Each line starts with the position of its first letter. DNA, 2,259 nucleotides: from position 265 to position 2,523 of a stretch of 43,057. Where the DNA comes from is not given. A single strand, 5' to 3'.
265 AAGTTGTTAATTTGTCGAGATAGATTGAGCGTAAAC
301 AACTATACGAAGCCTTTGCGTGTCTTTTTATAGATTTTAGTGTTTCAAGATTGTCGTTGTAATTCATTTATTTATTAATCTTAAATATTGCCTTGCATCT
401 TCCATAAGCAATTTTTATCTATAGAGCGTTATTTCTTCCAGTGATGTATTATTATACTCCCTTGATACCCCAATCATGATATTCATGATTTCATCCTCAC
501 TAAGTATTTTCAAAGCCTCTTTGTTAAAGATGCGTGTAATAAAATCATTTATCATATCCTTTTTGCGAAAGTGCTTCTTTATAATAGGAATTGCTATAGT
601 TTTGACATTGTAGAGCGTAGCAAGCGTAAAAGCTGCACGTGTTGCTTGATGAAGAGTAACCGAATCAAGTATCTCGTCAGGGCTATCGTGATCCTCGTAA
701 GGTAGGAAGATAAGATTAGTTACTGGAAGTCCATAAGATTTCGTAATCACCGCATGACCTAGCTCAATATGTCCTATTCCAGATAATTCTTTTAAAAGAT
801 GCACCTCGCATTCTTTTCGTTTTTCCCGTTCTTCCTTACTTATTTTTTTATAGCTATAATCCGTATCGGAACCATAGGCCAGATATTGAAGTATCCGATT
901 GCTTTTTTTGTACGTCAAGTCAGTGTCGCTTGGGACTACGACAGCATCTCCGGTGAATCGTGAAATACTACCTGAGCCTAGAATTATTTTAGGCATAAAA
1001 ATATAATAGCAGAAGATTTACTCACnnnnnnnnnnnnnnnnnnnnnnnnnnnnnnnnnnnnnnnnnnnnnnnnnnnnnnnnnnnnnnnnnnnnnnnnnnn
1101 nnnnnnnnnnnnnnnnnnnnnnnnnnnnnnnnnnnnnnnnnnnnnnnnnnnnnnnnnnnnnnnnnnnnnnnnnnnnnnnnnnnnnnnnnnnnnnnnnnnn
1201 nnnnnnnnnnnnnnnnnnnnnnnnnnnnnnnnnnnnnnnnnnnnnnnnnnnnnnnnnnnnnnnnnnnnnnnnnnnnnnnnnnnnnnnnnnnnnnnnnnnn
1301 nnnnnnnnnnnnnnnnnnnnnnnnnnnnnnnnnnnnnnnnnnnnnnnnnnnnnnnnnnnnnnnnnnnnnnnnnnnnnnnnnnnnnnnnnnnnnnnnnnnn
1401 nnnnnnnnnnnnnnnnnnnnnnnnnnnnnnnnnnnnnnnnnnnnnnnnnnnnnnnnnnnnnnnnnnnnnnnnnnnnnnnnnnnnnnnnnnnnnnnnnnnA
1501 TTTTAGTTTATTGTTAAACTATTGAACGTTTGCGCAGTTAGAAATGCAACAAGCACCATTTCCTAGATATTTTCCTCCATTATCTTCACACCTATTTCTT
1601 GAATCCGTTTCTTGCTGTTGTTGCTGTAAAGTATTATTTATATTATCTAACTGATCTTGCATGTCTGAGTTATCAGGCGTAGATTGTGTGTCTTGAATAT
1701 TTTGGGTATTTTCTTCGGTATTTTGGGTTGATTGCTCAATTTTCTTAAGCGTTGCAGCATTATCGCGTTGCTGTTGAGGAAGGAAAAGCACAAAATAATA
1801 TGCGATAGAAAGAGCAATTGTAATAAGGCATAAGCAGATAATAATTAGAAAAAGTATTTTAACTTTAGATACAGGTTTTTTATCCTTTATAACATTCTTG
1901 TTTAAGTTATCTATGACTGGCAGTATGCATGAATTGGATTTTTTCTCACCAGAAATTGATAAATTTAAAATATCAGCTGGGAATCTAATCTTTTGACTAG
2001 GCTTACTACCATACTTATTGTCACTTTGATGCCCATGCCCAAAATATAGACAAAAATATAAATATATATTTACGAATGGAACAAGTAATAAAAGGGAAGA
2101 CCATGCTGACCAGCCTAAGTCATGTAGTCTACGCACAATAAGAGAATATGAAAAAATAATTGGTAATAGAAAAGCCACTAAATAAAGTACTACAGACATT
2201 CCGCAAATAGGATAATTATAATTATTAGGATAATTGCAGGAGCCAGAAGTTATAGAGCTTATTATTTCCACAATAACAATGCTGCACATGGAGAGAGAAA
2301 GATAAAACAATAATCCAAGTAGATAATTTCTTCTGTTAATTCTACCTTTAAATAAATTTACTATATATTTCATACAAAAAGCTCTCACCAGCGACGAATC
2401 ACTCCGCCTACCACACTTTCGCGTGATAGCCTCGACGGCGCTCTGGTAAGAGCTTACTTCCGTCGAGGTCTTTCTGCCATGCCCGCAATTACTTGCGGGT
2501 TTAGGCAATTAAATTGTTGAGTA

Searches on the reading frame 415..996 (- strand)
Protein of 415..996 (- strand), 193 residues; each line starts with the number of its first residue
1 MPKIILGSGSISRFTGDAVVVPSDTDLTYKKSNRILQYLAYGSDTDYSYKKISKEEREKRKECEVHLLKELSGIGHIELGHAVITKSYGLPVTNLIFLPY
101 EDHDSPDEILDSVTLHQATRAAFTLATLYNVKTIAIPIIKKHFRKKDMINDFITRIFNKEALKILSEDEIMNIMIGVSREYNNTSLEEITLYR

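Call 18: search_protein_families(library=pfam, proteins=[window:415-996:-], max_evalue=0.01)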
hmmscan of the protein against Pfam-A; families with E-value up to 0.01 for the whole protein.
window:415-996:- (193 aa): 1 family
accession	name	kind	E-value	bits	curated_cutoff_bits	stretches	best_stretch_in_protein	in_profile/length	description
PF01661.27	Macro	-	6.5e-05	23.3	22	1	66-139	25-102/118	Macro domain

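Call 20: search_protein_families(library=phrogs, proteins=[window:415-996:-], max_evalue=0.001)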
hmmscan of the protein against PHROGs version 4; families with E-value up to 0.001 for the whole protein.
window:415-996:- (193 aa): 0 families

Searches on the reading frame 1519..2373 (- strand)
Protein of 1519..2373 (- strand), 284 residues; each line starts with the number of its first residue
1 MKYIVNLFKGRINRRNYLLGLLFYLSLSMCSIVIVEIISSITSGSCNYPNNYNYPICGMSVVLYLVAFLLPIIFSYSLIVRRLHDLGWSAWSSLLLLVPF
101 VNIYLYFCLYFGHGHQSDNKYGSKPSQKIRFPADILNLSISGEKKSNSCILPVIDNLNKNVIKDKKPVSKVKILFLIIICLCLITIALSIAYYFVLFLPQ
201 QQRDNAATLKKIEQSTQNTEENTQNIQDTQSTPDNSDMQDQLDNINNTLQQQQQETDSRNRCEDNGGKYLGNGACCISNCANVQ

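Call 18: search_protein_families(library=pfam, proteins=[window:1519-2373:-], max_evalue=0.01)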
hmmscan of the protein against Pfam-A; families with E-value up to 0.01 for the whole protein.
window:1519-2373:- (284 aa): 1 family
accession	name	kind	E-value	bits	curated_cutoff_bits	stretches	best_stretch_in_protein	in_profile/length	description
PF05656.20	DUF805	-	1e-19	71.4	25.7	1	8-122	4-110/111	Protein of unknown function (DUF805)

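Call 20: search_protein_families(library=phrogs, proteins=[window:1519-2373:-], max_evalue=0.001)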
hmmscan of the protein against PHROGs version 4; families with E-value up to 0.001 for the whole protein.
window:1519-2373:- (284 aa): 1 family
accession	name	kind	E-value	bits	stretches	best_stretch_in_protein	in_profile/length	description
phrog_12855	-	moron, auxiliary metabolic gene and host takeover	6.3e-08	32.9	1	8-126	79-193/333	membrane protein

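Call 45: search_protein_families(library=pfam, alignment_id=A2, max_evalue=0.001)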
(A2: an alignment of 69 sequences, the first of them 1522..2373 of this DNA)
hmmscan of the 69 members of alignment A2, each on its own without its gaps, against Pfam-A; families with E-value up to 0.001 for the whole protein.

A. member 1, window:1522-2373:- (284 aa): 1 family
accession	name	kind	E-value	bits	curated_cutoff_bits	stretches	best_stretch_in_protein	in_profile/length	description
PF05656.20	DUF805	-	1e-19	71.4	25.7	1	8-122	4-110/111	Protein of unknown function (DUF805)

B. families by the number of members that match (of 69 scanned): 38 families (the first 25 are shown)
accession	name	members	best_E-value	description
PF13248.11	Zn_ribbon_3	5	6.7e-07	zinc-ribbon domain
PF12773.13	DZR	4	1.6e-05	Double zinc ribbon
PF05656.20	DUF805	3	1e-19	Protein of unknown function (DUF805)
PF13240.11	Zn_Ribbon_1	3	2.2e-08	zinc-ribbon domain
PF03703.20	bPH_2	2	5.9e-25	Bacterial PH domain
PF20619.3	DUF6804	2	3.4e-22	Family of unknown function (DUF6804)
PF10571.15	UPF0547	2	6.4e-05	Uncharacterised protein family UPF0547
PF24463.1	DUF7577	2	8.9e-05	Domain of unknown function (DUF7577)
PF03796.21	DnaB_C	1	4.8e-52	DnaB-like helicase C terminal domain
PF10342.15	Kre9_KNH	1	2.6e-39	Kre9/KNH-like N-terminal Ig-like domain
PF07603.17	Lcl_C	1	1e-34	Lcl C-terminal domain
PF04138.20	GtrA_DPMS_TM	1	8.9e-24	GtrA/DPMS, transmembrane domain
PF11611.13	DUF4352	1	9.8e-24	Domain of unknown function (DUF4352)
PF01555.25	N6_N4_Mtase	1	2.1e-20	DNA methylase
PF14610.12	Psg1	1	3.3e-19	Ykl077w/Psg1 (Pma1 Stabilization in Golgi)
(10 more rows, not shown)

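Call 69: search_protein_families(library=padloc, alignment_id=A2, max_evalue=0.00001)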
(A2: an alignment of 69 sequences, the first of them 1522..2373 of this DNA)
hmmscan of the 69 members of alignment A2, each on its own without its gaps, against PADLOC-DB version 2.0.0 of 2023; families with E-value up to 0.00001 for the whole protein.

A. member 1, window:1522-2373:- (284 aa): 0 families

B. families by the number of members that match (of 69 scanned): 34 families (the first 25 are shown)
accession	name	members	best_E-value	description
PDLC04916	PDC-S11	3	2.1e-18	-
PDLC04915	PDC-S11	3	4.5e-10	-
PDLC04913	PDC-S11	3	1.6e-08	-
PDLC03644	MTase_III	2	4.9e-77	Type III methyltransferase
PDLC03640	MTase_III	2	1.6e-66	Type III methyltransferase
PDLC03634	MTase_III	2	2.8e-57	Type III methyltransferase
PDLC03636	MTase_III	2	4.8e-44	Type III methyltransferase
PDLC03641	MTase_III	2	3.7e-43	Type III methyltransferase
PDLC03637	MTase_III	2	1.4e-38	Type III methyltransferase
PDLC03635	MTase_III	2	5.3e-35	Type III methyltransferase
PDLC03639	MTase_III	2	3.9e-30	Type III methyltransferase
PDLC03642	MTase_III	2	5.6e-30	Type III methyltransferase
PDLC03354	MTase_II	2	6.1e-24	Type II methyltransferase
PDLC03638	MTase_III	2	3e-22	Type III methyltransferase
PDLC03645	MTase_III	2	2.4e-21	Type III methyltransferase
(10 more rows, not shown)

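Call 70: search_protein_families(library=phrogs, alignment_id=A2, max_evalue=0.00001)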
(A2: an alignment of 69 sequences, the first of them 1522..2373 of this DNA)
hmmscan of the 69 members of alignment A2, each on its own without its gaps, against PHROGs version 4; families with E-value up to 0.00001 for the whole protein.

A. member 1, window:1522-2373:- (284 aa): 1 family
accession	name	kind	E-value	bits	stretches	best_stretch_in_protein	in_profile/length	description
phrog_12855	-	moron, auxiliary metabolic gene and host takeover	6.3e-08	32.9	1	8-126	79-193/333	membrane protein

B. families by the number of members that match (of 69 scanned): 33 families (the first 25 are shown)
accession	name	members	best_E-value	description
phrog_8436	-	4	1.4e-10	-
phrog_8032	-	3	6.6e-10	-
phrog_67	-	2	2.7e-23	DNA methyltransferase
phrog_26713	-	2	2e-15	methyltransferase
phrog_3707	-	2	8.1e-09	membrane-flanked domain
phrog_12855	-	2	6.3e-08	membrane protein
phrog_2546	-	2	7.5e-08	-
phrog_19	-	1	1.6e-43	DnaB-like replicative helicase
phrog_806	-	1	2.8e-32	-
phrog_32881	-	1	2.3e-26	pectin lyase activity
phrog_243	-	1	1.7e-24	DnaB-like replicative helicase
phrog_239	-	1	1.8e-22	DNA primase/helicase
phrog_20876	-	1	1.4e-19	nuclease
phrog_16914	-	1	1.6e-19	sporulation protein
phrog_8809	-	1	3.8e-15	-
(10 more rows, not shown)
